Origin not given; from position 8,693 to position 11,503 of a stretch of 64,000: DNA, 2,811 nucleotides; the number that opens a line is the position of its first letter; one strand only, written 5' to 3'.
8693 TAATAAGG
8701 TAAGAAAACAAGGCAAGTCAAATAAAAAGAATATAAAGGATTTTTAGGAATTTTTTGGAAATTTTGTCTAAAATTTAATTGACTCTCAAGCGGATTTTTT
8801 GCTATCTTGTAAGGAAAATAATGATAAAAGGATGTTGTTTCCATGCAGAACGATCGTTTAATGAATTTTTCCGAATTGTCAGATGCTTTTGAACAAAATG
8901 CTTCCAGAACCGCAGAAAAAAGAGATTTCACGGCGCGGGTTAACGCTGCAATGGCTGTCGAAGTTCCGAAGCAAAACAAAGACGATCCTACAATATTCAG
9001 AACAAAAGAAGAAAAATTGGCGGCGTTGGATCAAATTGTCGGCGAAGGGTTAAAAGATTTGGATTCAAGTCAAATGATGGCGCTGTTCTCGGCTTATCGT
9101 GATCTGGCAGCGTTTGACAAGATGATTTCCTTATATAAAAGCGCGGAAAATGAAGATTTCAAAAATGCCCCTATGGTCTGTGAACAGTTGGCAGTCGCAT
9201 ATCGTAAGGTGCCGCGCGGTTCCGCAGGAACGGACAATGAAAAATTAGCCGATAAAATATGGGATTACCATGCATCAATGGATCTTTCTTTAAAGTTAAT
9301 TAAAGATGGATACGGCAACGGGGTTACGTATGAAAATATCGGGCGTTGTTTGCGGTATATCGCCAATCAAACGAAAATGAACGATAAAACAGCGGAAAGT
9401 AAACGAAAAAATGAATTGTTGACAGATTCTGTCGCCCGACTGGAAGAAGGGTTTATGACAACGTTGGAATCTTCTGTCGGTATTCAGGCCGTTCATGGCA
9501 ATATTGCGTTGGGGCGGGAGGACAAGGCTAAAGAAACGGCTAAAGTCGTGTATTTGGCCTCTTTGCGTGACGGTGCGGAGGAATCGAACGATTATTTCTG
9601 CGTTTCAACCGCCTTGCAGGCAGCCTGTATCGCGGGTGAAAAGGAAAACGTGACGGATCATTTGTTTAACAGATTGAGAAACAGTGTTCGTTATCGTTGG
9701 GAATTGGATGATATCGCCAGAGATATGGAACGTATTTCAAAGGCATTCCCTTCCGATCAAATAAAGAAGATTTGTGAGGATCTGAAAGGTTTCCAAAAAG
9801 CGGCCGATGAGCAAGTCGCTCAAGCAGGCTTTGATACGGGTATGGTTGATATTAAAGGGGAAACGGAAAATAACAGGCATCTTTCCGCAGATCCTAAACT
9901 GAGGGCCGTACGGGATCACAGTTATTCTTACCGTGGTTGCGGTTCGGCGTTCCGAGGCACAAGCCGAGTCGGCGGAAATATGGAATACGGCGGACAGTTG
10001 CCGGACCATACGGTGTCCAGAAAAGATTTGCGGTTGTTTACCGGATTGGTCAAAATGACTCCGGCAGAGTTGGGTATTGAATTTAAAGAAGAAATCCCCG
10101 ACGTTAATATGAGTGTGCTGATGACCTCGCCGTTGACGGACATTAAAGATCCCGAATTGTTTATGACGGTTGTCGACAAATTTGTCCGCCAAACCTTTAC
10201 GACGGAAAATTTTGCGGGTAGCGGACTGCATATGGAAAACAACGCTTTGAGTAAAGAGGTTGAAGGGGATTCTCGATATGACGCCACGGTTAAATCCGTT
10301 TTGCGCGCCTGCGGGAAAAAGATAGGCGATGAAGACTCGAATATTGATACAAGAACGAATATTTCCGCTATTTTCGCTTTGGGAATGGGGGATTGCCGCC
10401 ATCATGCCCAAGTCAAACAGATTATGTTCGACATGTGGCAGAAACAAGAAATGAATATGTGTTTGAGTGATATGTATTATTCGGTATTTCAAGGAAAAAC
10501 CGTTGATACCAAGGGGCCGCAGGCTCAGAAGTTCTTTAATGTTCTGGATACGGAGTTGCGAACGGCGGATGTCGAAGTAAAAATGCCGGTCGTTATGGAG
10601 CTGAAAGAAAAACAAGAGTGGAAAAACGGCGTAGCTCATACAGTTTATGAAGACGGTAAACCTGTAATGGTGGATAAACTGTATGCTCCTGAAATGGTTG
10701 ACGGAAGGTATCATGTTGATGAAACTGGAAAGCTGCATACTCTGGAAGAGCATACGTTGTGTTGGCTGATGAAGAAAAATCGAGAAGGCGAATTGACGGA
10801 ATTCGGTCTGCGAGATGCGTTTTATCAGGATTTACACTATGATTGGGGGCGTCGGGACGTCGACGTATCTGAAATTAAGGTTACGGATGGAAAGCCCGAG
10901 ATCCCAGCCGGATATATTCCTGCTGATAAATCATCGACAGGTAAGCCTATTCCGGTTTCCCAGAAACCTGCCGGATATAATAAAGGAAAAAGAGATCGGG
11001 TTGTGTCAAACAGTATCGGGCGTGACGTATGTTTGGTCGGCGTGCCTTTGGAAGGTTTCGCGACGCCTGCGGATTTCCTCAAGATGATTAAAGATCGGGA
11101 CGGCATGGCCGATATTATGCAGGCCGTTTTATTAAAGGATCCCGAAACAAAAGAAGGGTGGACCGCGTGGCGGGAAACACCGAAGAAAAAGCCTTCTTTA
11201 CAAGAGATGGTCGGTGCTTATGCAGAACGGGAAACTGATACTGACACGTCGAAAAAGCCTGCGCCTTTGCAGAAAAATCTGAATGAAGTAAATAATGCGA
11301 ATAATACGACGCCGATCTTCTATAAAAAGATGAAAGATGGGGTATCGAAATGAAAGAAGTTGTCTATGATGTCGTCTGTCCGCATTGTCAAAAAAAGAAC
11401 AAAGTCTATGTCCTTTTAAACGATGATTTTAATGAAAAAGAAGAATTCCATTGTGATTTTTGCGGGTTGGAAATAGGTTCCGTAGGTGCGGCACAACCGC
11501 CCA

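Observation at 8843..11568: Orphan 836-aa soluble protein with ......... motif, translationally coupled to a zinc-ribbon miniprotein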

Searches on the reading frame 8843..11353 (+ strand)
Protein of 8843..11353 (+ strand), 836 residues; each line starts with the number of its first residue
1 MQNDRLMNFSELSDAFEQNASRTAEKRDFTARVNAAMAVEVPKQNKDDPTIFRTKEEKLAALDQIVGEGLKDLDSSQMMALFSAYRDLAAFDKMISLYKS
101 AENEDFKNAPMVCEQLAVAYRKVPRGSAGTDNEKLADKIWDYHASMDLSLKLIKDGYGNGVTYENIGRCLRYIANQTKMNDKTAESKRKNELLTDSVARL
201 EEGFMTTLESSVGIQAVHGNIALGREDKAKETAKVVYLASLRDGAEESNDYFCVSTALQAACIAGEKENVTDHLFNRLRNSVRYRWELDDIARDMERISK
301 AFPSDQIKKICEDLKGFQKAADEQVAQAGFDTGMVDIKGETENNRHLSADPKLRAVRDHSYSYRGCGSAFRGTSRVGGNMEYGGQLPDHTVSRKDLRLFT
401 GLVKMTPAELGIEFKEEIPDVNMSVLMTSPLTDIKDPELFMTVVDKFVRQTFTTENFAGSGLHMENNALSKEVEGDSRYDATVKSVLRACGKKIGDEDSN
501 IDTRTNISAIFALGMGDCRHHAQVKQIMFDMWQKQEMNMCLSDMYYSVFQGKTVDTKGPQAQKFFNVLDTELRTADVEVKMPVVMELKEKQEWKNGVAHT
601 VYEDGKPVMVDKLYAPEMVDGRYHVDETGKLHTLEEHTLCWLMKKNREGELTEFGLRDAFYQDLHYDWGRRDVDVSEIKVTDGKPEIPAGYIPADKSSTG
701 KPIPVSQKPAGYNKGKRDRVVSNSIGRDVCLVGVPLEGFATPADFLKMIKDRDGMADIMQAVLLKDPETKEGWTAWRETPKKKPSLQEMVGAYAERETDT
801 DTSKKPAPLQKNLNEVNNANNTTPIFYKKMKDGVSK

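Call 4: search_protein_families(library=pfam, proteins=[window:8843-11353:+], max_evalue=1)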
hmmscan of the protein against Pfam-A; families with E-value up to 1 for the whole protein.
window:8843-11353:+ (836 aa): 2 families
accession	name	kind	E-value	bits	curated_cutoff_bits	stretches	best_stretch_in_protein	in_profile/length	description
PF14689.11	SPOB_a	-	0.078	13.1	28.1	1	214-233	27-46/62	Sensor_kinase_SpoOB-type, alpha-helical domain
PF12325.13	TMF_TATA_bd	-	0.26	11.9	29.1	0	781-823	41-83/115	TATA element modulatory factor 1 TATA binding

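Call 5: search_protein_families(library=ncbifam, proteins=[window:8843-11353:+], max_evalue=1)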
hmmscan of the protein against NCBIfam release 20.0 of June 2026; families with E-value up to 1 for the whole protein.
window:8843-11353:+ (836 aa): 1 family
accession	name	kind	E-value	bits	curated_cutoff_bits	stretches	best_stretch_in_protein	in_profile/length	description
NF053703.1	Mn_SBP_EfaA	exception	0.03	13.5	485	1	246-327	112-195/310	Mn/Fe ABC transporter substrate-binding lipoprotein EfaA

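Call 6: search_protein_families(library=padloc, proteins=[window:8843-11353:+], max_evalue=1)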
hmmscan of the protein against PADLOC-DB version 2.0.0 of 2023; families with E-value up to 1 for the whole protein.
window:8843-11353:+ (836 aa): 0 families

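Call 7: search_solved_structures(query=window:8843-11353:+, max_evalue=10, show_alignments=2)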
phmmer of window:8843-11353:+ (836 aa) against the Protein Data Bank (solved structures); distinct sequences matched with E-value up to 10: 0.

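Call 9: find_homologous_proteins(query=window:8843-11353:+, max_evalue=0.001)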
Query window:8843-11353:+ (836 aa): 65 proteins with E <= 0.001 among 8000 candidates.
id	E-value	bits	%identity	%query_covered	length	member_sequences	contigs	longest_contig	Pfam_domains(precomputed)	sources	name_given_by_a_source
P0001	0.0e+0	1912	100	100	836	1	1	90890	-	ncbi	-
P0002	0.0e+0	1393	73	100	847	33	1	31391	-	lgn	-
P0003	0.0e+0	1328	70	100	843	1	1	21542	-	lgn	-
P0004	0.0e+0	1328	71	99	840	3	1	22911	-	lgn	-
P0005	0.0e+0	1327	71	100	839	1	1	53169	-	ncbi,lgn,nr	ncbi:MAG: hypothetical protein IJY17_01665 [Alphaproteobacteria bacterium]|nr:hypothetical protein [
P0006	0.0e+0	1326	70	100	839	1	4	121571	-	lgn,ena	-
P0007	0.0e+0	1321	71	100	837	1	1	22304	-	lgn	-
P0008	0.0e+0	1316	70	100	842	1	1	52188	-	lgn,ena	-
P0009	0.0e+0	1311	70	100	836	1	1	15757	-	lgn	-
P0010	0.0e+0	1303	70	100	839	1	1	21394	-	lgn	-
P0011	0.0e+0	1302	70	100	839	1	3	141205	-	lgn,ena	-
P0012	0.0e+0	1302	70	100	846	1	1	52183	-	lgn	-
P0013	0.0e+0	1301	72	94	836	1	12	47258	-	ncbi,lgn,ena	-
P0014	0.0e+0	1299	72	94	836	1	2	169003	-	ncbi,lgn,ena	-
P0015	0.0e+0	1299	69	100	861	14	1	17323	-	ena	-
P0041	2.5e-237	808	53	92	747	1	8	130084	-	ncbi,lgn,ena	-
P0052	4.0e-198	679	42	97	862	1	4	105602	-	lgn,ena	-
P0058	3.6e-174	599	45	89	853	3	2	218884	-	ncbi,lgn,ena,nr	ncbi:MAG: hypothetical protein J5787_02155 [Alphaproteobacteria bacterium]|nr:hypothetical protein [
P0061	1.3e-128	449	43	49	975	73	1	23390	-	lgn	-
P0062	1.9e-125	438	36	83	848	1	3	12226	-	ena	-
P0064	1.6e-93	333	36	83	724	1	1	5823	PF13281.13,PF20308.5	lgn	-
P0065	3.2e-87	312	34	89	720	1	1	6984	PF13281.13,PF20308.5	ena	-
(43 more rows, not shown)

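Call 12: search_protein_families(library=pfam, proteins=[P0064, P0065, P0061, P0062, P0058], max_evalue=0.1)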
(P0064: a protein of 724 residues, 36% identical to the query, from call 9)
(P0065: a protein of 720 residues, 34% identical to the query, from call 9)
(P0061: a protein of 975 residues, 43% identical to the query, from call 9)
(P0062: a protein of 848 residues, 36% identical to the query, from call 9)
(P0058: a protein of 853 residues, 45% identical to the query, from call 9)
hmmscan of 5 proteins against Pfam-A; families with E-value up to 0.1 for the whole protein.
P0064 (724 aa): 3 families
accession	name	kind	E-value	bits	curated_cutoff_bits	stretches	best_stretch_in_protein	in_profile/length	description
PF13281.12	MAP3K_TRAF_bd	-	1.8e-15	57.3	24.1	1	24-302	86-354/371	MAP3K TRAFs-binding domain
PF20308.4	TPR-S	-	4.6e-10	40.4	27.6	1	94-199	2-100/102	Tetratricopeptide Repeats-Sensor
PF11818.13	DUF3340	-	0.095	13.3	28.6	0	26-59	37-70/155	C-terminal domain of tail specific protease (DUF3340)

P0065 (720 aa): 3 families
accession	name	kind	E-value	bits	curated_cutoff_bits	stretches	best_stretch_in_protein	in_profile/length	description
PF13281.12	MAP3K_TRAF_bd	-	8.8e-17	61.6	24.1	1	23-297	86-353/371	MAP3K TRAFs-binding domain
PF20308.4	TPR-S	-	6.6e-09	36.7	27.6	1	90-195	2-100/102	Tetratricopeptide Repeats-Sensor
PF22114.2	NUP120_helical_2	-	0.022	15.3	21.5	1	361-460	11-103/184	Nucleoporin NUP120, helical domain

P0061 (975 aa): 2 families
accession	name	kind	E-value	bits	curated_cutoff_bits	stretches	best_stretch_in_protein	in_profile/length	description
PF20308.4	TPR-S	-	0.00047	21.1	27.6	1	90-227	2-89/102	Tetratricopeptide Repeats-Sensor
PF04781.17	DUF627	-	0.026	14.9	27.6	0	116-150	2-39/108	Protein of unknown function (DUF627)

P0062 (848 aa): 2 families
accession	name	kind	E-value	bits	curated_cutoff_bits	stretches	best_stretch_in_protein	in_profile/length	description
PF07882.17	Fucose_iso_N2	-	0.012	15.7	22.3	0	253-363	49-155/180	L-fucose isomerase, second N-terminal domain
PF13281.12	MAP3K_TRAF_bd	-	0.05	13.1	24.1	0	9-116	141-249/371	MAP3K TRAFs-binding domain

P0058 (853 aa): 8 families
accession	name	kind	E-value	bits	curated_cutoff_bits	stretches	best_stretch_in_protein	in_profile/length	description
PF13428.12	TPR_14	-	5.3e-05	24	23.5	0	80-117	6-42/44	Tetratricopeptide repeat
PF13181.12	TPR_8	-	8.7e-05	22.8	25.7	0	83-101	9-27/34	Tetratricopeptide repeat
PF14559.12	TPR_19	-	0.00034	21.3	25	1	137-185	9-57/68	Tetratricopeptide repeat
PF01535.26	PPR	-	0.00056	20.4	25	0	154-177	1-24/31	PPR repeat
PF12895.13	ANAPC3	-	0.0039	17.9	27.2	1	136-178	6-48/82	Anaphase-promoting complex, cyclosome, subunit 3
PF24078.1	Beta-sol_PIC_HAP1_IgA0_2nd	-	0.046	14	27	0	656-692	59-97/173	PIC/HAP1/IgA0 second beta-solenoid repeat region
PF20308.4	TPR-S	-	0.05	14.6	27.6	0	91-160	2-58/102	Tetratricopeptide Repeats-Sensor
PF16378.10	DUF4988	-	0.059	13.6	30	0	700-745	125-169/183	Domain of unknown function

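Call 16: find_encoding_contigs(protein=P0058, flank=6000, max_places=3)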
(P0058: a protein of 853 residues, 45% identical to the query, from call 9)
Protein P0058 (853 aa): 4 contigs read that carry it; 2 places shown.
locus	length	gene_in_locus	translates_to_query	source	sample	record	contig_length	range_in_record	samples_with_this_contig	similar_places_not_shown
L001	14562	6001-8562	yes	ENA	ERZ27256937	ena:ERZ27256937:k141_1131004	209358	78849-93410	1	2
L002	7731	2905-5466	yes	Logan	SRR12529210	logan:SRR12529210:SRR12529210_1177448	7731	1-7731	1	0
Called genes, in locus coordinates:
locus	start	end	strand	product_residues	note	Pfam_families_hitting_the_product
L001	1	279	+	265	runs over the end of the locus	-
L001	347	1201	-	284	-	PF13145:Rotamase_2, PF13616:Rotamase_3, PF00639:Rotamase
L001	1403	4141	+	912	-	PF07517:SecA_DEAD, PF00270:DEAD (faint), PF01043:SecA_PP_bind, PF21090:P-loop_SecA, PF07516:SecA_SW, PF02810:SEC-C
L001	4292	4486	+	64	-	-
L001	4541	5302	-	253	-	PF00756:Esterase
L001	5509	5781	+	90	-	PF00216:Bac_DNA_binding, PF18291:HU-HIG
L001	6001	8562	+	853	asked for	-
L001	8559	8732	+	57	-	-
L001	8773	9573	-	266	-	PF03747:ADP_ribosyl_GH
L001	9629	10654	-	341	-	-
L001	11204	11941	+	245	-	PF06325:PrmA (weak), PF05175:MTS, PF10294:Methyltransf_16 (weak), PF13847:Methyltransf_31, PF08241:Methyltransf_11 (weak), PF08242:Methyltransf_12 (weak), PF13649:Methyltransf_25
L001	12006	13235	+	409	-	-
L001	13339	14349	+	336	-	PF20573:DUF6782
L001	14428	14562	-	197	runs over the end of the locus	PF00226:DnaJ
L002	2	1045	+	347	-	?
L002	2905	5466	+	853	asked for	-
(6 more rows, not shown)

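Call 17: find_encoding_contigs(protein=P0065, flank=6000, max_places=3)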
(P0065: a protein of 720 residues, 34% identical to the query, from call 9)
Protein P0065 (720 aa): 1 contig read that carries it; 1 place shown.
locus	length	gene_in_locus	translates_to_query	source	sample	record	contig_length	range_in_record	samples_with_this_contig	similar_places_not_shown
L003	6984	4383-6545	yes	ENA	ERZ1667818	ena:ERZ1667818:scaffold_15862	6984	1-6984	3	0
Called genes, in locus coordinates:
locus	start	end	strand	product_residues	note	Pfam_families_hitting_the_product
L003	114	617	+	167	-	-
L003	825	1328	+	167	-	PF03449:GreA_GreB_N, PF01272:GreA_GreB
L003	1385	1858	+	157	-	-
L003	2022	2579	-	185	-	-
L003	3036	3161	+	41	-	-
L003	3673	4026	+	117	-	PF00293:NUDIX (weak)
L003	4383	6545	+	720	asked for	PF13281:MAP3K_TRAF_bd, PF20308:TPR-S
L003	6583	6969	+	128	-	PF02540:NAD_synthase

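Call 19: find_encoding_contigs(protein=P0061, flank=6000, max_places=2)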
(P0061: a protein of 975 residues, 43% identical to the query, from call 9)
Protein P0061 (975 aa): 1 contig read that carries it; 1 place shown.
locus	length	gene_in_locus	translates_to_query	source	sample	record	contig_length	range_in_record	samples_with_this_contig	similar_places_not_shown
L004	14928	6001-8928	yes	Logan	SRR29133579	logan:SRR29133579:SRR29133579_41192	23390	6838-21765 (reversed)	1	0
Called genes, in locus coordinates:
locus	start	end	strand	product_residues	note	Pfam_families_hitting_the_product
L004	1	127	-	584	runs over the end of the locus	?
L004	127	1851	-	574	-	PF00664:ABC_membrane, PF00005:ABC_tran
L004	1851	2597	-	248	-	PF00813:FliP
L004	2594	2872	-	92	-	-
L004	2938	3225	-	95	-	PF01312:Bac_export_2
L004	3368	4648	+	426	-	PF00860:Xan_ur_permease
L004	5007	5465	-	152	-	PF07750:GcrA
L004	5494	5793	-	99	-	PF01740:STAS, PF13466:STAS_2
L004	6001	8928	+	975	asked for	-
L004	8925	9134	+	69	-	-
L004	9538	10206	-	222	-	PF01510:Amidase_2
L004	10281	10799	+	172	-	PF04073:tRNA_edit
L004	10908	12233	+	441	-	-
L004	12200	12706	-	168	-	PF14345:GDYXXLXY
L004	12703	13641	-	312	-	PF09925:DUF2157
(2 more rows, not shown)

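Call 20: find_encoding_contigs(protein=P0052, flank=6000, max_places=2)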
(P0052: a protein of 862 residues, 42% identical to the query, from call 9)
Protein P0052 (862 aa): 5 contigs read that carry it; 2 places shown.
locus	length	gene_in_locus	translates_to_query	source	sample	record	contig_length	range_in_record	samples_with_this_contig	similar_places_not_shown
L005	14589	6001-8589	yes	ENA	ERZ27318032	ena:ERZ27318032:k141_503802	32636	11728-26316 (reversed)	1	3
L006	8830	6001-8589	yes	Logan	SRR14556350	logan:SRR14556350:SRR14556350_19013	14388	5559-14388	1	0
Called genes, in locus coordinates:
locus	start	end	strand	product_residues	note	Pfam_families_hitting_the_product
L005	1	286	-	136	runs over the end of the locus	PF09719:C_GCAxxG_C_C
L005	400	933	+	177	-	PF00210:Ferritin (weak), PF02915:Rubrerythrin, PF21349:RUBY_RBDX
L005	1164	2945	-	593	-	PF00664:ABC_membrane, PF00005:ABC_tran, PF02463:SMC_N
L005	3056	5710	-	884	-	PF00690:Cation_ATPase_N, PF00122:E1-E2_ATPase, PF00702:Hydrolase, PF13246:Cation_ATPase, PF00689:Cation_ATPase_C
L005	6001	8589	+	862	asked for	-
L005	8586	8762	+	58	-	-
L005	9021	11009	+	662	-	PF02321:OEP (weak)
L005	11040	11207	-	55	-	-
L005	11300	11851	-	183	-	PF00430:ATP-synt_B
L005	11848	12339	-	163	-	PF02326:YMF19, PF06103:DUF948 (weak), PF00430:ATP-synt_B, PF05405:Mt_ATP-synt_B (weak)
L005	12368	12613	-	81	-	PF00137:ATP-synt_C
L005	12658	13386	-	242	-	PF00119:ATP-synt_A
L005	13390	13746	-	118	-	PF09527:ATPase_gene1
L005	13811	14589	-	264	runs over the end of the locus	PF13098:Thioredoxin_2 (weak), PF13462:Thioredoxin_4, PF01323:DSBA (faint)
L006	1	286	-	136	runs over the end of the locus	PF09719:C_GCAxxG_C_C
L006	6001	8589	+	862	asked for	-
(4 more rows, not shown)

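Call 21: find_encoding_contigs(protein=P0041, flank=6000, max_places=2)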
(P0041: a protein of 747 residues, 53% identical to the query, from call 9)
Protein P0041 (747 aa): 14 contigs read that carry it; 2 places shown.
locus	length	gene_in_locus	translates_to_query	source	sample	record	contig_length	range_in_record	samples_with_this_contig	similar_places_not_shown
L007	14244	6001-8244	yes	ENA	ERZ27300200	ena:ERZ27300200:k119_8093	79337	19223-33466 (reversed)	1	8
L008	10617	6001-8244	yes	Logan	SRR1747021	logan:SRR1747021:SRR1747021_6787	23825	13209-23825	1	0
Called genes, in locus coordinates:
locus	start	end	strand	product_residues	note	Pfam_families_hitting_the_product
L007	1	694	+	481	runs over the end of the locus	PF00669:Flagellin_N (faint)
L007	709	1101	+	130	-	PF07378:FlbT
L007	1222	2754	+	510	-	PF00291:PALP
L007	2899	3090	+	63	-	-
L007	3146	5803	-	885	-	PF00690:Cation_ATPase_N, PF00122:E1-E2_ATPase, PF00702:Hydrolase, PF13246:Cation_ATPase, PF00689:Cation_ATPase_C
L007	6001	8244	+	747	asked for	-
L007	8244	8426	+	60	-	-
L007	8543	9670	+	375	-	PF20573:DUF6782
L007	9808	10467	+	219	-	-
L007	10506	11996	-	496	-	PF00149:Metallophos, PF02311:AraC_binding (weak), PF07883:Cupin_2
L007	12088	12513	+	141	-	PF00376:MerR, PF13411:MerR_1, PF09278:MerR-DNA-bind (weak)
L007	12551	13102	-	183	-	PF13505:OMP_b-brl, PF02462:Opacity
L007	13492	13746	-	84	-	-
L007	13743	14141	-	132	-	PF12844:HTH_19, PF13560:HTH_31 (weak), PF01381:HTH_3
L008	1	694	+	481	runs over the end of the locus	PF00669:Flagellin_N (faint)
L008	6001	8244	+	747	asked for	-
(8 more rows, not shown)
